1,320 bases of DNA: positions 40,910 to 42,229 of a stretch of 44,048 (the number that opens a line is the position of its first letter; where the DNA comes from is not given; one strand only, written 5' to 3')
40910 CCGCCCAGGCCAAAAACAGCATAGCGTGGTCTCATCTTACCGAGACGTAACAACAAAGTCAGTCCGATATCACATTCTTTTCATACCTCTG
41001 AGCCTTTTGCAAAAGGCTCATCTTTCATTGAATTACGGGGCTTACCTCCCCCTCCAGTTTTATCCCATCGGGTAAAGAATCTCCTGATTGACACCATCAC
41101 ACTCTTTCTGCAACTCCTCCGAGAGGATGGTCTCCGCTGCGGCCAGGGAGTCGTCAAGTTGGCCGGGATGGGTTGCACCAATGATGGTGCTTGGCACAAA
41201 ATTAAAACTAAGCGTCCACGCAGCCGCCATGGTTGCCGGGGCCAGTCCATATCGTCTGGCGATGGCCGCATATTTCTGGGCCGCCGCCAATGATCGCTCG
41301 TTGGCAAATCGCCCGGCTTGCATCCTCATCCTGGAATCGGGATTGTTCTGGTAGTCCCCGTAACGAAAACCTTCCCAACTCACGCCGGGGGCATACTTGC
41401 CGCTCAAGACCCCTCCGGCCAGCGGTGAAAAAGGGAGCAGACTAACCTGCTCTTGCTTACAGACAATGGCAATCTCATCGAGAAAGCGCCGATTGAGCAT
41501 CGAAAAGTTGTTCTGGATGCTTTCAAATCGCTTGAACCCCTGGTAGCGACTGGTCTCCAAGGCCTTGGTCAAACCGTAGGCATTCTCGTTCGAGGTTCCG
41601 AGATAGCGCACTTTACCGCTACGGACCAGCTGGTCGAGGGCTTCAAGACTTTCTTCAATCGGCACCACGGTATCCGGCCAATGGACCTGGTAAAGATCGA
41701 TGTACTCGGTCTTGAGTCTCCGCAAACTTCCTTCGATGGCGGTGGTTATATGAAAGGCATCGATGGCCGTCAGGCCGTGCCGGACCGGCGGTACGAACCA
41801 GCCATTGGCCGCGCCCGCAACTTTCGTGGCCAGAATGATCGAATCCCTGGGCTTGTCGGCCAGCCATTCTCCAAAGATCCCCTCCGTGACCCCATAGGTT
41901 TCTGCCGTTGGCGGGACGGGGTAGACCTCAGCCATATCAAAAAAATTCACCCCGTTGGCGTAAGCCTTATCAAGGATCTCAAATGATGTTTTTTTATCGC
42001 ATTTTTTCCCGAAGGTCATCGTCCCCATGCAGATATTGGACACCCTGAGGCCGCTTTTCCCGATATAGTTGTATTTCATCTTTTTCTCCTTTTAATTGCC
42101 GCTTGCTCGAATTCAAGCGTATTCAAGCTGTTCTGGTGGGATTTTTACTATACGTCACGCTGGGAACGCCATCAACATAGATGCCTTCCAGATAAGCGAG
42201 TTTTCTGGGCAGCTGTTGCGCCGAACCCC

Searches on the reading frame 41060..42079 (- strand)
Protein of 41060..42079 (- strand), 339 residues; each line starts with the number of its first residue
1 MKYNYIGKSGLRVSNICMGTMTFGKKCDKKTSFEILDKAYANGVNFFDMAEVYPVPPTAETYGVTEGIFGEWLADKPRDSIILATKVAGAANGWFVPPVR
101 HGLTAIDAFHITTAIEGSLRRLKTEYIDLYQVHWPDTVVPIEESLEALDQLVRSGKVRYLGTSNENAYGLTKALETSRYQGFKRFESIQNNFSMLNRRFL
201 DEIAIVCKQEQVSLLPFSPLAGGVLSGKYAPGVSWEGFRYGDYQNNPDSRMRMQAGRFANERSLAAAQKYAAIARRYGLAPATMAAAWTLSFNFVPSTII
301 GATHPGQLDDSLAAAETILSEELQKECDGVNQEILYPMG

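Call 34: search_protein_families(library=pfam, proteins=[window:41060-42079:-], max_evalue=0.00001)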
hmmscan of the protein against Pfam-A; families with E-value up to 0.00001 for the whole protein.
window:41060-42079:- (339 aa): 1 family
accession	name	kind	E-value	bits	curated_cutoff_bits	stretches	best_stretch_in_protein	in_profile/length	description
PF00248.27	Aldo_ket_red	-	1.5e-63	215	24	1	15-331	1-290/291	Aldo/keto reductase family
